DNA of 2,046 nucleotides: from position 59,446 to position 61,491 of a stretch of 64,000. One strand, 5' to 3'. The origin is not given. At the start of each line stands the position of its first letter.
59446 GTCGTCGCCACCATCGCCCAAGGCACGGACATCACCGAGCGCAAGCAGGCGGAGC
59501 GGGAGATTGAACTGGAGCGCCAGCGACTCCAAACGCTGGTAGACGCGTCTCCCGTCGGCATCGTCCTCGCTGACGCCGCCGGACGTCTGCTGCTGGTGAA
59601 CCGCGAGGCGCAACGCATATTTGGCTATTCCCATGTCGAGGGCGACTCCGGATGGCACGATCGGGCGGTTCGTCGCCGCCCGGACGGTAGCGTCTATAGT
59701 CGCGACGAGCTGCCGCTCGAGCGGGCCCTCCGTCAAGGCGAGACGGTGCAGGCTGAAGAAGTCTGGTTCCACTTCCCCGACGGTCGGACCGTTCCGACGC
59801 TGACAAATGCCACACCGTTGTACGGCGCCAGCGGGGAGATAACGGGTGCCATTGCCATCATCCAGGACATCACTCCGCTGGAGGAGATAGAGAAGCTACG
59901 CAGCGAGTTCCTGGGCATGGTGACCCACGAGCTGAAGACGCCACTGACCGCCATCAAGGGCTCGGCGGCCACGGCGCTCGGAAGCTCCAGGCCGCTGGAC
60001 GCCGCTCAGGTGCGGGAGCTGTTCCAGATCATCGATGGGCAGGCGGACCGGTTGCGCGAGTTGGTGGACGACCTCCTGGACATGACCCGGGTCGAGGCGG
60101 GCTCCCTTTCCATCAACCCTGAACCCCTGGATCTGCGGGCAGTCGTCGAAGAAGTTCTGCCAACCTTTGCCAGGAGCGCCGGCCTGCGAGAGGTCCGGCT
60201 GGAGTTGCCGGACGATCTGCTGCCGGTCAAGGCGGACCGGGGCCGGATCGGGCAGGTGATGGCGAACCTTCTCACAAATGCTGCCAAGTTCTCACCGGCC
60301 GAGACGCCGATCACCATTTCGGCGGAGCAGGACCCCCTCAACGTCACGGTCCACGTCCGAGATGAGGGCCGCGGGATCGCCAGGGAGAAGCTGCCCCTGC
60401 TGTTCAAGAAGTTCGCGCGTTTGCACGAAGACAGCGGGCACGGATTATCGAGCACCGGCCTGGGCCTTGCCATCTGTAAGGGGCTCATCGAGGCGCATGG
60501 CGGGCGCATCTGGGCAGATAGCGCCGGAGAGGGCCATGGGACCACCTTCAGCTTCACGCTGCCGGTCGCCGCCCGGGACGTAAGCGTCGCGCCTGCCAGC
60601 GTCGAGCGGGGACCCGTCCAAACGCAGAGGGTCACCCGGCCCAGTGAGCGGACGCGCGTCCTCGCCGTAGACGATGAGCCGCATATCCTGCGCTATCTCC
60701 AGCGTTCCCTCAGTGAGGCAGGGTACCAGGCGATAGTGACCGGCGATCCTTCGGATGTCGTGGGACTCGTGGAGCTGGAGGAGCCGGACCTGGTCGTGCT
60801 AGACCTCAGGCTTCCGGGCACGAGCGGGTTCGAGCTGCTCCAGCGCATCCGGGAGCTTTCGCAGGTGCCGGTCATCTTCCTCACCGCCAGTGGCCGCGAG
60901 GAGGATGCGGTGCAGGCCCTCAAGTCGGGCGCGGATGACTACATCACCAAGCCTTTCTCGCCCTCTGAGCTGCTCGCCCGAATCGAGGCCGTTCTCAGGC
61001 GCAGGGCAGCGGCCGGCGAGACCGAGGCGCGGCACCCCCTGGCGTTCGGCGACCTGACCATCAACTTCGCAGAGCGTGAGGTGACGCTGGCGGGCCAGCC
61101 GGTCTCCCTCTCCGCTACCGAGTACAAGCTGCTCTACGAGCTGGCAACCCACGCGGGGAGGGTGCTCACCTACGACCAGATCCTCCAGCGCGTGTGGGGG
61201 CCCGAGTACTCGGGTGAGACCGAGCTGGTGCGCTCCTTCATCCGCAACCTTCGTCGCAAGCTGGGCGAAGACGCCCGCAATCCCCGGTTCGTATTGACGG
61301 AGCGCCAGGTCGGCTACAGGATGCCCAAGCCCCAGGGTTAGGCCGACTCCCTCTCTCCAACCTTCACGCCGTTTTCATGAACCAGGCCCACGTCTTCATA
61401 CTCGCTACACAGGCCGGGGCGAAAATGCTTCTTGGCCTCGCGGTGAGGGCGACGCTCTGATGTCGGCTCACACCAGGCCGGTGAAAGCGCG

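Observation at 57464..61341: Complete two-component system in one cytoplasmic polypeptide: multi-PAS/GAF kinase fused to an OmpR-type response regulator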

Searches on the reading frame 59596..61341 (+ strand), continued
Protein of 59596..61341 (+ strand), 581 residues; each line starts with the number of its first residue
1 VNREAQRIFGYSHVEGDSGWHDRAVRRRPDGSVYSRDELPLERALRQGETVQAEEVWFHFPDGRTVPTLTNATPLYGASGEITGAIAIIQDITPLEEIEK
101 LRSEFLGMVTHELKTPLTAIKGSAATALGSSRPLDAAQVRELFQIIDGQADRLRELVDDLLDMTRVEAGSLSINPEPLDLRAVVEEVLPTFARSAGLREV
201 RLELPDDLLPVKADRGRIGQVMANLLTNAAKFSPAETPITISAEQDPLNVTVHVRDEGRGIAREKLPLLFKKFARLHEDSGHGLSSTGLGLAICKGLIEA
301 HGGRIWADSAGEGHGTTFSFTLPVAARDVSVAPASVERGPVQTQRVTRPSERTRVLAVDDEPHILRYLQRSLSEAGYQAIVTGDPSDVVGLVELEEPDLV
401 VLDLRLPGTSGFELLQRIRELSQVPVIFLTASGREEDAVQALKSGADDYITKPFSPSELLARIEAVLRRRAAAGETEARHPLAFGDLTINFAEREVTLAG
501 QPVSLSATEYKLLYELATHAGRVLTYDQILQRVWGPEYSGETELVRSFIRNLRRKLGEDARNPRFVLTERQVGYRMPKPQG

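Call 68: fold_search(model_id=the predicted structure, library=pdb)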
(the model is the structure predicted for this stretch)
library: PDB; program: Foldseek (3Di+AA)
matches with E <= 10: 1886; with E <= 0.001: 986
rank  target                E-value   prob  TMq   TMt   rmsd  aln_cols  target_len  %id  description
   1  9a5d_A                4.2e-24  1.00  0.39  0.37   7.0       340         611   28  Integrative model of WALK-YYCH by crosslinking MS and deep learning (released 2024-09-18)
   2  6rh0_B                1.0e-20  1.00  0.35  0.81   3.5       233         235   33  Revisiting pH-gated conformational switch. Complex HK853-RR468 pH 5.5 (released 2020-02-19)
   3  4jav_B                7.0e-20  1.00  0.31  0.68   5.8       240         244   33  Structural basis of a rationally rewired protein-protein interface (HK853wt and RR468mutant V13P, L14I, I17M and N21V) (released 2013-09-04)
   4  6rh0_A                1.0e-19  1.00  0.35  0.82   3.5       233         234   33  Revisiting pH-gated conformational switch. Complex HK853-RR468 pH 5.5 (released 2020-02-19)
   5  5uht_A                1.9e-19  1.00  0.36  0.83   3.1       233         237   34  Structure of the Thermotoga maritima HK853-BeF3-RR468 complex at pH 5.0 (released 2017-12-27)
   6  4kfc_B                1.9e-19  1.00  0.20  0.52  16.9       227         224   36  Crystal structure of a hyperactive mutant of response regulator KdpE complexed to its promoter DNA (released 2014-02-19)
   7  4u7o_A                2.7e-19  1.00  0.31  0.68   5.3       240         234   29  Active histidine kinase bound with ATP (released 2015-09-02)
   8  5c93_A                2.7e-19  1.00  0.31  0.67   5.2       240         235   30  Histidine kinase with ATP (released 2016-07-27)
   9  4jav_A                3.2e-19  1.00  0.29  0.64   8.0       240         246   33  Structural basis of a rationally rewired protein-protein interface (HK853wt and RR468mutant V13P, L14I, I17M and N21V) (released 2013-09-04)
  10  4kfc_A                3.2e-19  1.00  0.21  0.53  12.7       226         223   36  Crystal structure of a hyperactive mutant of response regulator KdpE complexed to its promoter DNA (released 2014-02-19)
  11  4kny_B                3.6e-19  1.00  0.20  0.51  16.9       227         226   37  Crystal structure of the response regulator KdpE complexed to DNA in an active-like conformation (released 2014-02-19)
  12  6rh8_A                4.2e-19  1.00  0.35  0.80   3.5       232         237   33  Revisiting pH-gated conformational switch. Complex HK853 mutant H260A -RR468 mutant D53A pH 5.3 (released 2020-02-19)
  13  6rh7_B                4.5e-19  1.00  0.35  0.81   3.7       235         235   33  Revisiting pH-gated conformational switch. Complex HK853 mutant H260A -RR468 mutant D53A pH 7.5 (released 2020-02-19)
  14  6azr_A                5.6e-19  1.00  0.35  0.82   3.2       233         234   33  Crystal structure of the T264A HK853cp-BeF3-RR468 complex (released 2017-12-27)
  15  4kny_A                6.6e-19  1.00  0.20  0.52  12.8       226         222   36  Crystal structure of the response regulator KdpE complexed to DNA in an active-like conformation (released 2014-02-19)
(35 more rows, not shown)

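Call 75: find_encoding_contigs(protein=P0030, flank=4000, max_places=1)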
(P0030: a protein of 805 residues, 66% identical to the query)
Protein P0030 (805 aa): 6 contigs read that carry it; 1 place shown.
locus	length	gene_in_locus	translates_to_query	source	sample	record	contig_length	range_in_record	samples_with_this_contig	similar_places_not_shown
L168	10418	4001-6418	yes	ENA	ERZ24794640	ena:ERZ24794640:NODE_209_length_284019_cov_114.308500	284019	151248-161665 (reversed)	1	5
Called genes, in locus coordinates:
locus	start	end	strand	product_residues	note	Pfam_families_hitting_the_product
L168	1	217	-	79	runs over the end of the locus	PF09851:SHOCT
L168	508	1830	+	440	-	PF00209:SNF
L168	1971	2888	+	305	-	PF00582:Usp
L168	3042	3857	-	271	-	PF04468:PSP1, PF28472:PSP1_3rd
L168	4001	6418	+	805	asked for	PF01590:GAF, PF13185:GAF_2, PF00989:PAS, PF13188:PAS_8, PF08448:PAS_4, PF13426:PAS_9, PF00512:HisKA, PF02518:HATPase_c, +3 more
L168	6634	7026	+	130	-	PF00072:Response_reg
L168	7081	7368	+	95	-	PF14947:HTH_45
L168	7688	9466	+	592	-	PF01558:POR, PF01855:POR_N, PF02780:Transketolase_C (weak), PF17147:PFOR_II (weak)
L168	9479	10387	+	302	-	PF02775:TPP_enzyme_C, PF12367:PFO_beta_C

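Call 76: find_encoding_contigs(protein=P0040, flank=4000, max_places=1)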
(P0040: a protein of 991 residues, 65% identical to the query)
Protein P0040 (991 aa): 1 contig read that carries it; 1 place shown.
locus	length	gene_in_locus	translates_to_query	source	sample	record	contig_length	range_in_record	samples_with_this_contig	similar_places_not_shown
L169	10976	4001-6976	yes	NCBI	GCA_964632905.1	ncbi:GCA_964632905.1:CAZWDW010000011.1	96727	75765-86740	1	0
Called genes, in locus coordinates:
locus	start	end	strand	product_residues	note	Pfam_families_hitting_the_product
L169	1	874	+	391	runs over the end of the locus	PF00582:Usp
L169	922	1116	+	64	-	-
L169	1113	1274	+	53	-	-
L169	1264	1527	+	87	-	PF01037:AsnC_trans_reg (weak)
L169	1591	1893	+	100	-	-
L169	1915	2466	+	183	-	PF00582:Usp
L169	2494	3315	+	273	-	PF00582:Usp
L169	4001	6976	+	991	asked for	PF08448:PAS_4, PF13426:PAS_9, PF00989:PAS, PF08448:PAS_4, PF13426:PAS_9, PF00512:HisKA, PF02518:HATPase_c, PF00072:Response_reg, +4 more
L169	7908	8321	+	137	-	PF00072:Response_reg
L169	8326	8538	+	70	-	PF01396:Zn_ribbon_Top1 (weak)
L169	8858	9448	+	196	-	PF13183:Fer4_8, PF13187:Fer4_9 (weak), PF13534:Fer4_17 (weak)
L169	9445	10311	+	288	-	PF02754:CCG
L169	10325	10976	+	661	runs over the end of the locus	PF00890:FAD_binding_2, PF01266:DAO (weak), PF07992:Pyr_redox_2 (weak), PF12831:FAD_oxidored, PF13450:NAD_binding_8 (weak), PF00037:Fer4 (weak), PF12838:Fer4_7, PF14697:Fer4_21, +10 more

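Call 77: find_encoding_contigs(protein=P0060, flank=4000, max_places=1)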
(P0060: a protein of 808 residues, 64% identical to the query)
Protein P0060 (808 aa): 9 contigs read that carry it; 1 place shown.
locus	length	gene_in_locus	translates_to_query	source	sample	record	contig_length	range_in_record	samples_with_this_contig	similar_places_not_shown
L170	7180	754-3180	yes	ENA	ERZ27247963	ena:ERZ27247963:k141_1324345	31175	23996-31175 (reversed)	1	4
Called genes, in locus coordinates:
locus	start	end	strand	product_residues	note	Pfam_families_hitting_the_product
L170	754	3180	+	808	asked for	PF01590:GAF, PF13185:GAF_2, PF00989:PAS, PF08448:PAS_4, PF00512:HisKA, PF02518:HATPase_c, PF00072:Response_reg, PF00486:Trans_reg_C, +2 more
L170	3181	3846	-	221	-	-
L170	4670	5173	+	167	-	PF00011:HSP20, PF17886:ArsA_HSP20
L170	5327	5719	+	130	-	PF00072:Response_reg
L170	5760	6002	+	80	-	-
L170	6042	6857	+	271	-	PF04468:PSP1, PF28472:PSP1_3rd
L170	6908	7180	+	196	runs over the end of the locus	PF02482:Ribosomal_S30AE, PF16321:Ribosom_S30AE_C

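Call 78: find_encoding_contigs(protein=P0014, flank=4000, max_places=1)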
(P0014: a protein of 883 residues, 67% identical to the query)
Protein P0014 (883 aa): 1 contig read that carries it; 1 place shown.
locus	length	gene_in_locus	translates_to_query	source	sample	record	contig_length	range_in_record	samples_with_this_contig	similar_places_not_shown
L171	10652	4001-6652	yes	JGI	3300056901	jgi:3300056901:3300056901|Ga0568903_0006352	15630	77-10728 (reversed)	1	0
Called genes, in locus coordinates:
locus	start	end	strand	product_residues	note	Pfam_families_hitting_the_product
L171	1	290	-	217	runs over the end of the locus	PF01184:Gpr1_Fun34_YaaH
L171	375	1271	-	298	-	PF00582:Usp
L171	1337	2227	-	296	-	PF00582:Usp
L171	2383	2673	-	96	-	-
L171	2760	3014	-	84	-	-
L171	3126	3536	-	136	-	PF00072:Response_reg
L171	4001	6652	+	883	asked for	PF00989:PAS, PF08448:PAS_4, PF13188:PAS_8 (faint), PF13426:PAS_9, PF00512:HisKA, PF02518:HATPase_c, PF00072:Response_reg, PF00486:Trans_reg_C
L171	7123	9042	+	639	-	PF16177:ACAS_N, PF00501:AMP-binding, PF13193:AMP-binding_C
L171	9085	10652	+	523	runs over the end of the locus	PF00501:AMP-binding, PF13193:AMP-binding_C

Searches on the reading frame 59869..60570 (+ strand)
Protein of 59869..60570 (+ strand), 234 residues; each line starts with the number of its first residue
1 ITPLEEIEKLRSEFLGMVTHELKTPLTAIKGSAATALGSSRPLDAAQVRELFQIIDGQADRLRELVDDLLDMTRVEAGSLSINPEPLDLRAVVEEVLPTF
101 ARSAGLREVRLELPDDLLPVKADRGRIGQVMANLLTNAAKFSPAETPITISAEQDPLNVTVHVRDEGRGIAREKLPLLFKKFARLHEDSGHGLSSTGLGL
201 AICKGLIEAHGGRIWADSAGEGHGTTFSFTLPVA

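Call 62: search_solved_structures(query=window:59869-60570:+, max_evalue=1e-20, show_alignments=1)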
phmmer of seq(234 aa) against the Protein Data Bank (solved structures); distinct sequences matched with E-value up to 1e-20: 24.
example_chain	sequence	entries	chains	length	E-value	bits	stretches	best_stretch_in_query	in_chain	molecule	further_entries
3dge_A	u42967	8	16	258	3.5e-37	131.5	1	4-230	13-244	Sensor protein | Histidine kinase | Sensor histidine kinase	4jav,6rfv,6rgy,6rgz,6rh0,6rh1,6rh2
2c2a_A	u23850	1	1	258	3.5e-37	131.5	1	4-230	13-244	SENSOR HISTIDINE KINASE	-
5uht_A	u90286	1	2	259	3.6e-37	131.5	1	4-230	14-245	Sensor histidine kinase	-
6azr_A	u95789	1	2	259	1.8e-36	129.2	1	4-230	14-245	Sensor histidine kinase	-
4jas_A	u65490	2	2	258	6.3e-36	127.4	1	4-230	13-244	Histidine kinase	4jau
6rh7_A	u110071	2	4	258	8.9e-36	127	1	4-230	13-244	Sensor histidine kinase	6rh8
8u4x_A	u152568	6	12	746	3.1e-34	121.9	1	7-234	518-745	histidine kinase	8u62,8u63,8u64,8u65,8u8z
4i5s_A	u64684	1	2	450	4.4e-30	108.3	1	4-232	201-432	Putative histidine kinase CovS; VicK-like protein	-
6paj_A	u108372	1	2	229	4.8e-29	104.9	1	7-232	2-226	Sensor protein SrrB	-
6lgq_C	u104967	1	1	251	2.6e-28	102.6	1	6-232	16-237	Histidine kinase KdpD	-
5c93_A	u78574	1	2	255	4.5e-28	101.8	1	2-232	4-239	Histidine kinase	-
4u7n_A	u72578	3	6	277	6e-28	101.4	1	2-232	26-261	Histidine protein kinase sensor protein | Histidine kinase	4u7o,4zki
7z8n_A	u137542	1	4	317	2.2e-27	99.5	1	6-232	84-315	Histidine kinase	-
9jfj_A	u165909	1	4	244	8e-26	94.4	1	16-233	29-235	Sensor histidine kinase ZraS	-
7cch_A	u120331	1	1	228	1.1e-24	90.7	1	17-221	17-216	AdeS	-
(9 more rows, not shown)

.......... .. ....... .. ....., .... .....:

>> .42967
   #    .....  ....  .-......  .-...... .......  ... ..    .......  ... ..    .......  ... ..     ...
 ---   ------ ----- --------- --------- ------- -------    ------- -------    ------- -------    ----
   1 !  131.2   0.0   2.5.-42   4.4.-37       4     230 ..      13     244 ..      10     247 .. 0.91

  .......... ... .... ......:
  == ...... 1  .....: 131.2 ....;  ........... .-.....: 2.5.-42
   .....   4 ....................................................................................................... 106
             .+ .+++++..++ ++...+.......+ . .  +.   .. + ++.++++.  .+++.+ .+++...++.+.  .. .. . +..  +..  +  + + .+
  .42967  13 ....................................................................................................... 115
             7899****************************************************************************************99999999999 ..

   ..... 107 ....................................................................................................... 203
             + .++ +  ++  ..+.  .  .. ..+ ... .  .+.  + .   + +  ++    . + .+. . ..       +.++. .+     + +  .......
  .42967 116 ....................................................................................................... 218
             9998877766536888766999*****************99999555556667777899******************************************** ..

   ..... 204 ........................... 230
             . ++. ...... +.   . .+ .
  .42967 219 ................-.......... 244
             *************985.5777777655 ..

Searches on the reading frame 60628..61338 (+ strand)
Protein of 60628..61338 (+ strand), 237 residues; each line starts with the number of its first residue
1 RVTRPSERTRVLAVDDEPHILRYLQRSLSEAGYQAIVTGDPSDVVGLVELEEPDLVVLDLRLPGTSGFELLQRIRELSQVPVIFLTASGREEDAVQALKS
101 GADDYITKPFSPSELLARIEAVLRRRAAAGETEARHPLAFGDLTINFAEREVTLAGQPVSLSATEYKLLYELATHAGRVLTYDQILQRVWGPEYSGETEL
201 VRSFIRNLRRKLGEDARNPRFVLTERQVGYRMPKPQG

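Call 61: search_solved_structures(query=window:60628-61338:+, max_evalue=1e-20, show_alignments=1)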
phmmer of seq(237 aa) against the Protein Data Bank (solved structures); distinct sequences matched with E-value up to 1e-20: 51.
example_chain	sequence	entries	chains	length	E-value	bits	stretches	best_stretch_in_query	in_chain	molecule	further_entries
2gwr_A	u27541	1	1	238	2.6e-44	154.9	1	7-235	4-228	DNA-binding response regulator mtrA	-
6lgq_D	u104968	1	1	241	4.4e-44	154.2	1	2-232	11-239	DNA-binding response regulator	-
9ji3_J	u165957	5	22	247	5e-43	150.7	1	7-235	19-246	DNA-binding response regulator | Possible two component system response transcriptional positive regulator PhoP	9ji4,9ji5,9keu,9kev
3r0j_A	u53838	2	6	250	5.2e-43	150.7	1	8-235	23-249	POSSIBLE TWO COMPONENT SYSTEM RESPONSE TRANSCRIPTIONAL POSITIVE REGULATOR PHOP | Response regulator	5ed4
4kny_A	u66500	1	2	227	1.2e-42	149.5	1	10-232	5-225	KDP operon transcriptional regulatory protein KdpE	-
4kfc_A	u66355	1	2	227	8.3e-42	146.7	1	10-232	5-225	KDP operon transcriptional regulatory protein KdpE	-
2oqr_A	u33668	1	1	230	1.8e-41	145.6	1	9-232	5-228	Sensory transduction protein regX3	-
9ket_J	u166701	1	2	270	1.5e-39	139.4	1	52-235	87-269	Possible two component system response transcriptional positive regulator PhoP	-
9dvt_R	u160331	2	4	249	4.4e-38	134.6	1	9-235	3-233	DNA-binding dual master transcriptional regulator RpaA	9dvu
1ys6_A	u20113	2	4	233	1.1e-37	133.2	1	9-231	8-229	Transcriptional regulatory protein prrA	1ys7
4b09_A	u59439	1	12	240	7.3e-34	120.8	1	8-232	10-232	TRANSCRIPTIONAL REGULATORY PROTEIN BAER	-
7e1b_A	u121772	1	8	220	1.9e-33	119.4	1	10-232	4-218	DNA-binding response regulator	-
3q9s_A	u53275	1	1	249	8.9e-33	117.2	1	8-213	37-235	DNA-binding response regulator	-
1kgs_A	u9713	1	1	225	1.4e-29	106.8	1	9-230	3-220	DNA BINDING RESPONSE REGULATOR D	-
7lz9_A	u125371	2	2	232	1.8e-28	103.1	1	10-232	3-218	Putative two-component system response regulator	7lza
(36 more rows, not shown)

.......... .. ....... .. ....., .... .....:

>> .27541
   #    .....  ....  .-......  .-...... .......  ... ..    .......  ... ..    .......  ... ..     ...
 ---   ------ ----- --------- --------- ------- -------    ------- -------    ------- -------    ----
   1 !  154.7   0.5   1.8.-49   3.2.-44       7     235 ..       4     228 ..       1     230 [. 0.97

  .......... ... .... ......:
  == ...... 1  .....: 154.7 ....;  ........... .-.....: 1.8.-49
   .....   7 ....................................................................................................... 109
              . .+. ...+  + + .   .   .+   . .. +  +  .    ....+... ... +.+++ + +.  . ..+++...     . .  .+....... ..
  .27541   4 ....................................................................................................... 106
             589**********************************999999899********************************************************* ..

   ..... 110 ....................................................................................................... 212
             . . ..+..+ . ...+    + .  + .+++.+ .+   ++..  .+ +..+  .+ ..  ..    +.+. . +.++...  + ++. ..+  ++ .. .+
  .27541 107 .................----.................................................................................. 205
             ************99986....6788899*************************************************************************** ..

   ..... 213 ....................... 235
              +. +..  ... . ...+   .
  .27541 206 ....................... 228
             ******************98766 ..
